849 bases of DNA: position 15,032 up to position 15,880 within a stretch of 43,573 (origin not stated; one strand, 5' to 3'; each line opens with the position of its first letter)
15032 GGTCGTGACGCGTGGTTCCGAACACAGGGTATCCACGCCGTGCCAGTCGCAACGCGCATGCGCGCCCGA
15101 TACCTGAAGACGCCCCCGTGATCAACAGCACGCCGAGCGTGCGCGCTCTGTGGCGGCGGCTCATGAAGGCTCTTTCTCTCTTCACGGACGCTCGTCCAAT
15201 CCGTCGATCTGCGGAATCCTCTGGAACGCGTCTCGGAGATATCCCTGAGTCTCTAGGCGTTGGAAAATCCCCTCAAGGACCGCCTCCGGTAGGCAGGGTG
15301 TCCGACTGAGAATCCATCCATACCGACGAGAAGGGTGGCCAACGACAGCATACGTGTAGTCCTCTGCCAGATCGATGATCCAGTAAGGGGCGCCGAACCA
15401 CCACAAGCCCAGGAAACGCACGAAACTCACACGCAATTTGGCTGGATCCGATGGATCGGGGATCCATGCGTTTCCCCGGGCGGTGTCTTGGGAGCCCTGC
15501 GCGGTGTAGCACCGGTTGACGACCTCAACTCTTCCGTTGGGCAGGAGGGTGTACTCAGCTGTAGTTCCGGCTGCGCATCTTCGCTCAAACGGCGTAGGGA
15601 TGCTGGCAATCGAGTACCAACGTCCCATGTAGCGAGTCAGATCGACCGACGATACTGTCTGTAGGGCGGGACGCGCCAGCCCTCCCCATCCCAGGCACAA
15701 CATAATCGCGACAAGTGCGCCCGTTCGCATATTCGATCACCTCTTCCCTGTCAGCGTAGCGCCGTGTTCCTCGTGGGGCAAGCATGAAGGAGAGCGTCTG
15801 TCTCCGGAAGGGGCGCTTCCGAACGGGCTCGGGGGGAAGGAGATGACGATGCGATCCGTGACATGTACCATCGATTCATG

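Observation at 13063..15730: Translationally coupled lipocalin, SDR and Spt-like alpha-oxoamine synthase operon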

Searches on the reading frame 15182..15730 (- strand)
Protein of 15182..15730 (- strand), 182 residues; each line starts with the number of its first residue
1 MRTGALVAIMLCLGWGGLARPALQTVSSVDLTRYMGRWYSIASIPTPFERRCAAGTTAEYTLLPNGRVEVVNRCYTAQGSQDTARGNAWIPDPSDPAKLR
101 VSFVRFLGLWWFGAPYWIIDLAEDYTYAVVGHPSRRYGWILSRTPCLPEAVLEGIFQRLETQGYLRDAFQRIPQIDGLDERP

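Call 3: search_protein_families(library=pfam, proteins=[window:15182-15730:-])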
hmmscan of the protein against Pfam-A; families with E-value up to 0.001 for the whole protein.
window:15182-15730:- (182 aa): 2 families
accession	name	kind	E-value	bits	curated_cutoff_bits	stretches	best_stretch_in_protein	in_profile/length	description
PF08212.18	Lipocalin_2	-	3.6e-44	150.7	24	1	29-174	1-146/146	Lipocalin-like domain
PF00061.29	Lipocalin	-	0.00016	22.3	23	1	36-174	2-143/145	Lipocalin / cytosolic fatty-acid binding protein family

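Call 4: search_protein_families(library=ncbifam, proteins=[window:15182-15730:-])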
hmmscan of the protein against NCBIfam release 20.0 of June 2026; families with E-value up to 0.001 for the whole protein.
window:15182-15730:- (182 aa): 1 family
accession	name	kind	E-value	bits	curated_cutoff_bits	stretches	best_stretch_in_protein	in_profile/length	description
NF007786.1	PRK10477.1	subfamily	2.5e-26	92.4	267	1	22-168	27-168/176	outer membrane lipoprotein Blc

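Call 9: search_solved_structures(query=window:15182-15730:-, max_evalue=0.001)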
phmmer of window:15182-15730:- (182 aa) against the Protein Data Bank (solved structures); distinct sequences matched with E-value up to 0.001: 21.
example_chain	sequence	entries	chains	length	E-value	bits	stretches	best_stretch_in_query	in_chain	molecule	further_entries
8wb2_A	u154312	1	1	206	1.6e-28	102.9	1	21-177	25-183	Temperature-induced lipocalin-1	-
3mbt_A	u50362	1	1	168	2.1e-17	66.6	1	24-164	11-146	Outer membrane lipoprotein blc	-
2aco_A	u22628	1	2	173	4e-17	65.7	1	22-163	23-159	Outer membrane lipoprotein blc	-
1qwd_A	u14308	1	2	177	6.5e-17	65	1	23-163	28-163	Outer membrane lipoprotein blc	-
6ubo_A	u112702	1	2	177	6.3e-16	61.8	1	23-163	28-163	Outer membrane lipoprotein Blc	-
6ukk_A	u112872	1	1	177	2.3e-15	60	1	23-163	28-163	Outer membrane lipoprotein Blc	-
2hzq_A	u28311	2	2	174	3.9e-15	59.2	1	27-155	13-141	Apolipoprotein D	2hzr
7vns_A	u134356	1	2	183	5.1e-14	55.6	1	18-156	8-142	Sandercyanin Fluorescent Protein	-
7o2y_AAA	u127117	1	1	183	1.3e-13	54.2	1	18-156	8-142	Sandercyanin Fluorescent Protein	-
5f6z_A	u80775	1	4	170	1.5e-13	54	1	19-156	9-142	Sandercyanin Fluorescent Protein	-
5ez2_A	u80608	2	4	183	1.8e-13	53.8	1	18-156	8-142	Sandercyanin Fluorescent Protein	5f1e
7o3k_A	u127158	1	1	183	2.1e-13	53.5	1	18-156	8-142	Sandercyanin Fluorescent Protein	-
7l5k_A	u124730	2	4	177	1.8e-12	50.5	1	23-163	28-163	Lipocalin family protein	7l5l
7vnl_A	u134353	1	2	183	2e-12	50.4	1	18-156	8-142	Sandercyanin Fluorescent Protein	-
7yx1_A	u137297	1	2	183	2.6e-12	50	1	18-155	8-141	Sandercyanin Fluorescent Protein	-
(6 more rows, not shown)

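Call 55: find_homologous_proteins(query=window:15182-15730:-, max_evalue=1e-20)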
Query window:15182-15730:- (182 aa): 2898 proteins with E <= 1e-20 among 3018 candidates; the best 120 are listed.
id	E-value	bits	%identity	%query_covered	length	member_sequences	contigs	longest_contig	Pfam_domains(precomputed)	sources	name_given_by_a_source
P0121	5.8e-122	423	100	100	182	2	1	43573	PF08212.19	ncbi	-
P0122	2.2e-82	293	74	96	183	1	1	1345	PF08212.19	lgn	-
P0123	3.5e-77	276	70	96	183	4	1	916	PF08212.19,PF00061.30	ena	-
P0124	5.5e-77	276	66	96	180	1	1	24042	PF08212.19,PF00061.30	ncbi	ncbi:lipocalin family protein [Candidatus Bipolaricaulota bacterium]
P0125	1.4e-76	274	66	96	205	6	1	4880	PF08212.19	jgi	jgi:apolipoprotein D and lipocalin family protein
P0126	3.4e-76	273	67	96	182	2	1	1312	PF08212.19,PF00061.30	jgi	jgi:apolipoprotein D and lipocalin family protein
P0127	7.3e-76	272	67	96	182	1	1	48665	PF08212.19,PF00061.30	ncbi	-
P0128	2.7e-74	267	67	92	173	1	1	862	PF08212.19,PF00061.30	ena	-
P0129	1.1e-73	265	65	96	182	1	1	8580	PF08212.19,PF00061.30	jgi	jgi:apolipoprotein D and lipocalin family protein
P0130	2.2e-73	264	66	93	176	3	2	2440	PF08212.19,PF00061.30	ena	-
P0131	6.6e-73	262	65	96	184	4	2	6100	PF08212.19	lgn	-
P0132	8.9e-73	262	66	91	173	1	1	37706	PF08212.19,PF00061.30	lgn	-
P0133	9.0e-73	262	67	92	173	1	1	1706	PF08212.19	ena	-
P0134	1.4e-72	261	65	96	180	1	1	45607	PF08212.19,PF00061.30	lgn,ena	-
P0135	2.5e-72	261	66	92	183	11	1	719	PF08212.19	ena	-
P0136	3.5e-72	260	65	93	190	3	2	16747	PF08212.19,PF00061.30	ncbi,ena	-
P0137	3.6e-72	260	66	96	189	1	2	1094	PF08212.19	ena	-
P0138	3.8e-72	260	69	88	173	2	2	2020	PF08212.19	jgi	jgi:apolipoprotein D and lipocalin family protein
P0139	1.1e-71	258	64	96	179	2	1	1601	PF08212.19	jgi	-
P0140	8.1e-71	256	65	96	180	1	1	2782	PF08212.19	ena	-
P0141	9.8e-71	255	63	96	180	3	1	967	PF08212.19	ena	-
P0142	1.2e-70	255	65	96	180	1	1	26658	PF08212.19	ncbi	ncbi:lipocalin family protein [Candidatus Bipolaricaulota bacterium]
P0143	1.3e-70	255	64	96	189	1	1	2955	PF08212.19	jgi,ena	-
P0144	1.6e-70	255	64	96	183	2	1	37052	PF08212.19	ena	-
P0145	1.7e-70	255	65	96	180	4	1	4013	PF08212.19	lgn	-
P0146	2.2e-70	254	65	96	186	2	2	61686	PF08212.19,PF00061.30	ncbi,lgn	-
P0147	2.3e-70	254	65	93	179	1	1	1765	PF08212.19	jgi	jgi:apolipoprotein D and lipocalin family protein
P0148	2.7e-70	254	63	96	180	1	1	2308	PF08212.19,PF00061.30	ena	-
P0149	2.8e-70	254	69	84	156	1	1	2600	PF08212.19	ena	-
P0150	3.7e-70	254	62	96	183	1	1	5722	PF08212.19,PF00061.30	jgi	jgi:apolipoprotein D and lipocalin family protein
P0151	4.0e-70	253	65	96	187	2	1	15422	PF08212.19,PF00061.30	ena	-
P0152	4.7e-70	253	62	93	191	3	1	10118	PF08212.19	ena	-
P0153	5.6e-70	253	62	99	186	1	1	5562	PF08212.19,PF00061.30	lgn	-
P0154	9.5e-70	252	64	91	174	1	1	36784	PF08212.19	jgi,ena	-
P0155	1.3e-69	252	64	96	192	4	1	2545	PF08212.19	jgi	-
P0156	1.3e-69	252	63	96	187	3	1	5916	PF08212.19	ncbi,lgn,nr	ncbi:MAG: hypothetical protein E4H08_09265 [Candidatus Atribacteria bacterium]|nr:MAG: hypothetical 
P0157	1.6e-69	251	62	98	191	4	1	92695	PF08212.19,PF00061.30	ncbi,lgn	-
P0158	2.2e-69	251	63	96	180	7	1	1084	PF08212.19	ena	-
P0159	2.3e-69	251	64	98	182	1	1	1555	PF08212.19,PF00061.30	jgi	jgi:apolipoprotein D and lipocalin family protein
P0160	2.9e-69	251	63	91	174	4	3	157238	PF08212.19,PF00061.30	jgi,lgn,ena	jgi:apolipoprotein D and lipocalin family protein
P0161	4.4e-69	250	64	96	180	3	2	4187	PF08212.19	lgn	-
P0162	9.4e-69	249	65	91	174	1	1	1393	PF08212.19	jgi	-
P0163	1.1e-68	249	64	96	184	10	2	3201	PF08212.19,PF00061.30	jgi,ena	-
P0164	2.2e-68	248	62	96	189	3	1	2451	PF08212.19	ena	-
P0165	3.3e-68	247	64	91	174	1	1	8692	PF08212.19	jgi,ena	-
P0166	3.3e-68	247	63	91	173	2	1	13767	PF08212.19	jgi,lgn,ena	-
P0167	3.4e-68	247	62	96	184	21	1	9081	PF08212.19,PF00061.30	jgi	-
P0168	4.3e-68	247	62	96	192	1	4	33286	PF08212.19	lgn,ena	-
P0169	6.3e-68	246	62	96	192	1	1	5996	PF08212.19,PF00061.30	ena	-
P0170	9.4e-68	246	60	99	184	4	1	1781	PF08212.19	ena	-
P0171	2.0e-67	245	64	90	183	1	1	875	PF08212.19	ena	-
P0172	2.2e-67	244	62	96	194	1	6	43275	PF08212.19,PF00061.30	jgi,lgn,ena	-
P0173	2.7e-67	244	61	96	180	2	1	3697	PF08212.19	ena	-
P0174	4.2e-67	244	63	96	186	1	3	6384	PF08212.19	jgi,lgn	-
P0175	5.6e-67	243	64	94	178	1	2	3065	PF08212.19,PF07137.18,PF00061.30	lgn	-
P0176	6.3e-67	243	63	96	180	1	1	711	PF08212.19,PF00061.30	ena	-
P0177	7.1e-67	243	62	92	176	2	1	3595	PF08212.19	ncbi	ncbi:lipocalin family protein [Candidatus Bipolaricaulota bacterium]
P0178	7.1e-67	243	60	96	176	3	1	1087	PF08212.19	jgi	-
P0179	1.1e-66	242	62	95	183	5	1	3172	PF08212.19,PF00061.30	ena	-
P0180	1.2e-66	242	63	96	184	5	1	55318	PF08212.19,PF00061.30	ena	-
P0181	1.3e-66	242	67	87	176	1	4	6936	PF08212.19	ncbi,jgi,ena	-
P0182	1.6e-66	242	66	87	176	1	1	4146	PF08212.19,PF00061.30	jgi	-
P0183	2.4e-66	241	69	78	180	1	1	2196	PF08212.19,PF00061.30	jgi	jgi:apolipoprotein D and lipocalin family protein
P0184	2.5e-66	241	64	90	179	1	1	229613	PF08212.19,PF00061.30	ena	-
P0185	4.4e-66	240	72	77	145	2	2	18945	PF08212.19,PF00061.30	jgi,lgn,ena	-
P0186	1.7e-65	238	65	86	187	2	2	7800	PF08212.19,PF00061.30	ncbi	-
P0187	3.0e-65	237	62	92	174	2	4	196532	PF08212.19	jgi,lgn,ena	-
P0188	5.7e-65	237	65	85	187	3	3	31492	PF08212.19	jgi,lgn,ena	-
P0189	7.6e-65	236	61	96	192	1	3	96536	PF08212.19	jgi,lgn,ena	-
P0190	1.2e-64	235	63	90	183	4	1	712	PF08212.19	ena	-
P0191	1.8e-64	235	63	96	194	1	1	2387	PF08212.19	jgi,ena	-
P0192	5.8e-64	233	64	86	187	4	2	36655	PF08212.19,PF00061.30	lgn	-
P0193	8.5e-64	233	58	100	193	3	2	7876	PF08212.19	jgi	-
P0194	8.8e-64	233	62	91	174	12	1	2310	PF08212.19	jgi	-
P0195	1.2e-63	232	64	86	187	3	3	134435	PF08212.19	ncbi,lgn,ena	-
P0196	1.4e-63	232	67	82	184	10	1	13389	PF08212.19,PF00061.30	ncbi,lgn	-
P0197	1.9e-63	232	62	91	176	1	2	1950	PF08212.19,PF00061.30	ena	-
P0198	2.1e-63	231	65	86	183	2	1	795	PF08212.19,PF00061.30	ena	-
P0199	2.3e-63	231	67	83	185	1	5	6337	PF08212.19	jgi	jgi:apolipoprotein D and lipocalin family protein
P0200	4.0e-63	231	59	95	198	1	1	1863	PF08212.19,PF00061.30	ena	-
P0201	4.2e-63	230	60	95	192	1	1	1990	PF08212.19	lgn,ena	-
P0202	6.4e-63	230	62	95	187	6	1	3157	PF08212.19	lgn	-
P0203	9.2e-63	229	58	96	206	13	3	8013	PF08212.19,PF00061.30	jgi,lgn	-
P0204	1.0e-62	229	61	92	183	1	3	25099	PF08212.19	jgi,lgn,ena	-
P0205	1.1e-62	229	60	96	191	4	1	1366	PF08212.19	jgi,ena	-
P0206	2.1e-62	228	66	86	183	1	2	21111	PF08212.19,PF00061.30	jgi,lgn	-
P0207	2.6e-62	228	59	96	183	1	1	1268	PF08212.19,PF00061.30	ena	-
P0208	3.4e-62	228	64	86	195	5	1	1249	PF08212.19,PF00061.30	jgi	jgi:apolipoprotein D and lipocalin family protein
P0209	3.6e-62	227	67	80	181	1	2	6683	PF08212.19,PF07137.18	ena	-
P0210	3.9e-62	227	64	85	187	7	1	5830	PF08212.19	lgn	-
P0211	6.3e-62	227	60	90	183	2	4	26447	PF08212.19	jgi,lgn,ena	-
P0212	6.6e-62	227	58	97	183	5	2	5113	PF08212.19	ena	-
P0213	6.7e-62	227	61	96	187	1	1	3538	PF08212.19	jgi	jgi:apolipoprotein D and lipocalin family protein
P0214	1.0e-61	226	60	91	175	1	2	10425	PF08212.19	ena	-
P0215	1.1e-61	226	64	85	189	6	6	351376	PF08212.19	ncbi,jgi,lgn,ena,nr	ncbi:MAG TPA: lipocalin family protein [Candidatus Bipolaricaulis sp.]|nr:lipocalin family protein [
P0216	1.2e-61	226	59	95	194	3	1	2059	PF08212.19,PF00061.30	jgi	-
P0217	2.0e-61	225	58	94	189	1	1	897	PF08212.19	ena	-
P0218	2.2e-61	225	59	98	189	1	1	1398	PF08212.19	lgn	-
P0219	2.6e-61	225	62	87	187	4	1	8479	PF08212.19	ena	-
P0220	3.2e-61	224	59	95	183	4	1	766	PF08212.19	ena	-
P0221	3.6e-61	224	58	95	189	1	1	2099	PF08212.19,PF00061.30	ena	-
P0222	4.9e-61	224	57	96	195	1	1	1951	PF08212.19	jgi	-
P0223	6.1e-61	223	63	85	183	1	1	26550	PF08212.19,PF00061.30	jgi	jgi:apolipoprotein D and lipocalin family protein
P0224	7.3e-61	223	60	96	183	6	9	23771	PF08212.19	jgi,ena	-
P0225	8.8e-61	223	64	82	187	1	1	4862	PF08212.19,PF00061.30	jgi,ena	-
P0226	1.0e-60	223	57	97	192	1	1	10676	PF08212.19,PF00061.30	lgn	-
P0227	1.1e-60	223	66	82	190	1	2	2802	PF08212.19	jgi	jgi:apolipoprotein D and lipocalin family protein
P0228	1.3e-60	222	58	98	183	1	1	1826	PF08212.19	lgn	-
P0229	1.5e-60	222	62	84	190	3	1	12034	PF08212.19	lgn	-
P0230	2.0e-60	222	57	96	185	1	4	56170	PF08212.19,PF00061.30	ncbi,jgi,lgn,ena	-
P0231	2.5e-60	221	64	82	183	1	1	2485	PF08212.19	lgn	-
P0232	2.6e-60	221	63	85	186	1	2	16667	PF08212.19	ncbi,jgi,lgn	-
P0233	3.3e-60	221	64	82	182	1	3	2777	PF08212.19,PF00061.30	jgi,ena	-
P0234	3.3e-60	221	63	87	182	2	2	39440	PF08212.19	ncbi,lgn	-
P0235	3.3e-60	221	57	94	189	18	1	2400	PF08212.19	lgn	-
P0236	4.2e-60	221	60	90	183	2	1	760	PF08212.19,PF00061.30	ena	-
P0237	4.3e-60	221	60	95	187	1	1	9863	PF08212.19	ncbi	-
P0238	4.6e-60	221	61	87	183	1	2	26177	PF08212.19,PF00061.30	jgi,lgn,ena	-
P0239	5.9e-60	220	57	95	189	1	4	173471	PF08212.19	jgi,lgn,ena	-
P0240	7.4e-60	220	58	94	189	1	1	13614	PF08212.19,PF00061.30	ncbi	-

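Call 56: find_encoding_contigs(protein=P0124, flank=4500, max_places=1)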
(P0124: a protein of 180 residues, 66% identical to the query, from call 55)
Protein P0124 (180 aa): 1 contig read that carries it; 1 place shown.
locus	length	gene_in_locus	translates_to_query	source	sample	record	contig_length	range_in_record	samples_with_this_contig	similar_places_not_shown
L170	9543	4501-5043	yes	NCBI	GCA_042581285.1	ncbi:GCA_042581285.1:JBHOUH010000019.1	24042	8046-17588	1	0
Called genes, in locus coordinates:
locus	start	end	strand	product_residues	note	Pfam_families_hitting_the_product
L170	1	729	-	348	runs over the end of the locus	PF00535:Glycos_transf_2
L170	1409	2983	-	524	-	-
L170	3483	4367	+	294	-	PF06966:DUF1295, PF02544:Steroid_dh (weak), PF04140:ICMT (weak)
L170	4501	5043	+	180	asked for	PF08212:Lipocalin_2, PF00061:Lipocalin (weak)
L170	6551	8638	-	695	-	PF01436:NHL (faint)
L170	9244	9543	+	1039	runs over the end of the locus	-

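Call 57: find_encoding_contigs(protein=P0160, flank=4500, max_places=1)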
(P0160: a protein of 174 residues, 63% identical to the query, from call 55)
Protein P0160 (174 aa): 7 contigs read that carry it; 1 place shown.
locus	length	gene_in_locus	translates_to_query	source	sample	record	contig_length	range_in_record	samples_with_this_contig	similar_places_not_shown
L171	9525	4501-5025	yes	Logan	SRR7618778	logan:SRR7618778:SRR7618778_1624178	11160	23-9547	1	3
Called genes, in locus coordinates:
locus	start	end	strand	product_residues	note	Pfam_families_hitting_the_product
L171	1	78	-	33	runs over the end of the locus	?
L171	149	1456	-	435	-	PF00932:LTD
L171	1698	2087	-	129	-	-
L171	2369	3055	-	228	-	PF11361:DUF3159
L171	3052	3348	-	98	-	PF07343:DUF1475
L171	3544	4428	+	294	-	PF06966:DUF1295, PF02544:Steroid_dh (weak), PF04140:ICMT (weak)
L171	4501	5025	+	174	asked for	PF08212:Lipocalin_2, PF00061:Lipocalin (weak)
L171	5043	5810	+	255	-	-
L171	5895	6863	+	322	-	PF04463:2-thiour_desulf, PF08349:DUF1722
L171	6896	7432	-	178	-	-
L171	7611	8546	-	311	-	PF00924:MS_channel_2nd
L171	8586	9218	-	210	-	PF09622:DUF2391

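Call 58: find_encoding_contigs(protein=P0184, flank=4500, max_places=1)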
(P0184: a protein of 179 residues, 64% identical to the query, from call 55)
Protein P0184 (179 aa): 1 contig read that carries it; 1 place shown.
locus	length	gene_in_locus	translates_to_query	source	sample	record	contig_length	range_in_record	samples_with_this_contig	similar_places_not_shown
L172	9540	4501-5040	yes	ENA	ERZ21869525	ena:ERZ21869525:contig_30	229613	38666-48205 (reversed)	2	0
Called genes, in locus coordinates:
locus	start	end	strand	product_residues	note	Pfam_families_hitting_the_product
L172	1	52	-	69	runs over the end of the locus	-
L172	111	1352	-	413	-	PF00753:Lactamase_B, PF23023:Anti-Pycsar_Apyc1 (weak), PF14863:Alkyl_sulf_dimr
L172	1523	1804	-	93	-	PF13145:Rotamase_2 (weak), PF13616:Rotamase_3, PF00639:Rotamase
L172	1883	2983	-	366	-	PF02805:Ada_Zn_binding, PF12833:HTH_18, PF02870:Methyltransf_1N (weak), PF01035:DNA_binding_1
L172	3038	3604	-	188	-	PF02525:Flavodoxin_2, PF03358:FMN_red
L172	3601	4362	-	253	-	PF03328:HpcH_HpaI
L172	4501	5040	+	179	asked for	PF08212:Lipocalin_2, PF00061:Lipocalin (weak)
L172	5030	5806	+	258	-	-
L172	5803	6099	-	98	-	-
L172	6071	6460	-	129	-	-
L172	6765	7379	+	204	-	PF00106:adh_short, PF13561:adh_short_C2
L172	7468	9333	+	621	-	PF22848:ASD1_dom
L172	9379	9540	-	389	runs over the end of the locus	PF01699:Na_Ca_ex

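Call 59: find_encoding_contigs(protein=P0215, flank=4500, max_places=1)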
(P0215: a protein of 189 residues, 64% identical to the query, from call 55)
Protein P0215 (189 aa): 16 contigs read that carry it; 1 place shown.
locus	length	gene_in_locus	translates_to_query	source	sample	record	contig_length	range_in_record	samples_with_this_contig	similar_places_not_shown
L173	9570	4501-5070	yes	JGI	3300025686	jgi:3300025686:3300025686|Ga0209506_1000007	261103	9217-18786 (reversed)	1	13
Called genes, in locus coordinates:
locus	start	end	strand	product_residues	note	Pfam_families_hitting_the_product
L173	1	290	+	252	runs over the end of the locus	PF12679:ABC2_membrane_2, PF10920:DUF2705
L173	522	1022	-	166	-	PF00293:NUDIX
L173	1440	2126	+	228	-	PF07556:DUF1538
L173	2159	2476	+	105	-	PF00543:P-II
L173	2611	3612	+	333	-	PF02912:Phe_tRNA-synt_N, PF01409:tRNA-synt_2d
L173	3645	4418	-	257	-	-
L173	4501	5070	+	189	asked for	PF08212:Lipocalin_2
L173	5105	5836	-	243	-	PF13230:GATase_4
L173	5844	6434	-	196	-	PF02525:Flavodoxin_2, PF03358:FMN_red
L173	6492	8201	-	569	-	PF14716:HHH_8, PF14520:HHH_5, PF10391:DNA_pol_lambd_f (weak), PF14791:DNA_pol_B_thumb, PF02811:PHP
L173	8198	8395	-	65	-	PF20095:DUF6485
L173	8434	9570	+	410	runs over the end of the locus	PF01663:Phosphodiest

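Call 69: search_protein_families(library=ncbifam, proteins=[L171:5043-5810:+], max_evalue=0.001)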
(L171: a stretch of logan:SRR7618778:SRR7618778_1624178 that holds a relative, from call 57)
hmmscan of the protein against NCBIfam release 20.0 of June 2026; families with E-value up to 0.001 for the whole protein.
L171:5043-5810:+ (255 aa): 0 families

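Call 85: predict_structure(alignment_id=A3)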
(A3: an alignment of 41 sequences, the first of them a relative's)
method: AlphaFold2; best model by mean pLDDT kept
length: 182 residues; sequences in the alignment: 41
mean_pLDDT: 87.2   pTM: 0.81
mean pLDDT of the five models: 87.2, 85.7, 84.3, 82.8, 76.0
residues with pLDDT >= 90: 111; 70-90: 46; 50-70: 22; < 50: 3
segments of 3 or more residues with pLDDT < 50: 180-182
pLDDT, mean of each block of 10 residues (from residue 1): 72 68 93 95 90 90 93 89 91 89 67 86 98 95 96 98 97 70 44
secondary structure, 60 per line:
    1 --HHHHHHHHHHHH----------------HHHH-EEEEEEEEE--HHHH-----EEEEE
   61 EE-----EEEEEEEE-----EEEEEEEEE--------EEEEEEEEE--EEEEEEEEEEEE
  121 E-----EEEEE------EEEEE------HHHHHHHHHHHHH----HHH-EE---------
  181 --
elements in order: H3-14 H31-34 E36-44 H47-50 E56-62 E68-75 E81-89 E98-106 E109-121 E127-131 E138-142 H149-161

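Call 87: fold_search(model_id=the predicted structure, library=pdb)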
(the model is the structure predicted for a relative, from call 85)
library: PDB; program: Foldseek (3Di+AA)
matches with E <= 10: 939; with E <= 0.001: 288
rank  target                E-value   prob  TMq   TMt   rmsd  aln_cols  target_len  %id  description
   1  6ubo_A                1.7e-14  1.00  0.76  0.87   1.6       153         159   31  Fluorogen Activating Protein Dib1 (released 2020-09-16)
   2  8wb2                  2.4e-14  1.00  0.81  0.82   2.0       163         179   36  Heme-bound Arabidopsis thaliana temperature-induced lipocalin (released 2023-12-27)
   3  7l5l_B                1.8e-13  1.00  0.75  0.87   3.0       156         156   29  Crystal structure of the DiB-RM protein (released 2021-10-27)
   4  2aco_B                2.7e-13  1.00  0.75  0.82   3.7       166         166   31  Xray structure of Blc dimer in complex with vaccenic acid (released 2006-08-01)
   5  1qwd_B                3.0e-13  1.00  0.75  0.82   3.7       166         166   31  CRYSTAL STRUCTURE OF A BACTERIAL LIPOCALIN, THE BLC GENE PRODUCT FROM E. COLI (released 2004-04-06)
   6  7l5k_A                3.7e-13  1.00  0.77  0.88   1.6       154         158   29  Crystal structure of the DiB-RM protein (released 2021-10-27)
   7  7l5l_A                7.0e-13  1.00  0.75  0.87   1.8       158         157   28  Crystal structure of the DiB-RM protein (released 2021-10-27)
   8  3mbt                  8.6e-13  1.00  0.76  0.93   1.7       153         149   33  Structure of monomeric Blc from E. coli (released 2010-12-08)
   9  2aco_A                1.7e-12  1.00  0.75  0.81   1.5       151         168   32  Xray structure of Blc dimer in complex with vaccenic acid (released 2006-08-01)
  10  1qwd_A                2.4e-12  1.00  0.76  0.83   1.6       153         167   32  CRYSTAL STRUCTURE OF A BACTERIAL LIPOCALIN, THE BLC GENE PRODUCT FROM E. COLI (released 2004-04-06)
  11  2hzq                  1.1e-11  1.00  0.74  0.80   2.9       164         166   27  Crystal structure of human apolipoprotein D (ApoD) in complex with progesterone (released 2007-08-14)
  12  7o2y                  5.3e-11  1.00  0.72  0.78   3.0       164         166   29  Sandercyanin Fluorescent Protein variant V71E bound to biliverdin IX-alpha (released 2022-04-13)
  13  2hzr                  7.8e-11  1.00  0.71  0.79   3.1       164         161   27  Crystal structure of human apolipoprotein D (ApoD) (released 2007-08-14)
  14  7yx1_A                3.0e-10  1.00  0.72  0.78   2.8       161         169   27  Sandercyanin fluorescent protein - Y142A variant bound to BV (released 2022-07-27)
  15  5f6z_A                3.5e-10  1.00  0.75  0.81   2.4       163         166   28  Sandercyanin Fluorescent Protein purified from Sander vitreus (released 2016-09-28)
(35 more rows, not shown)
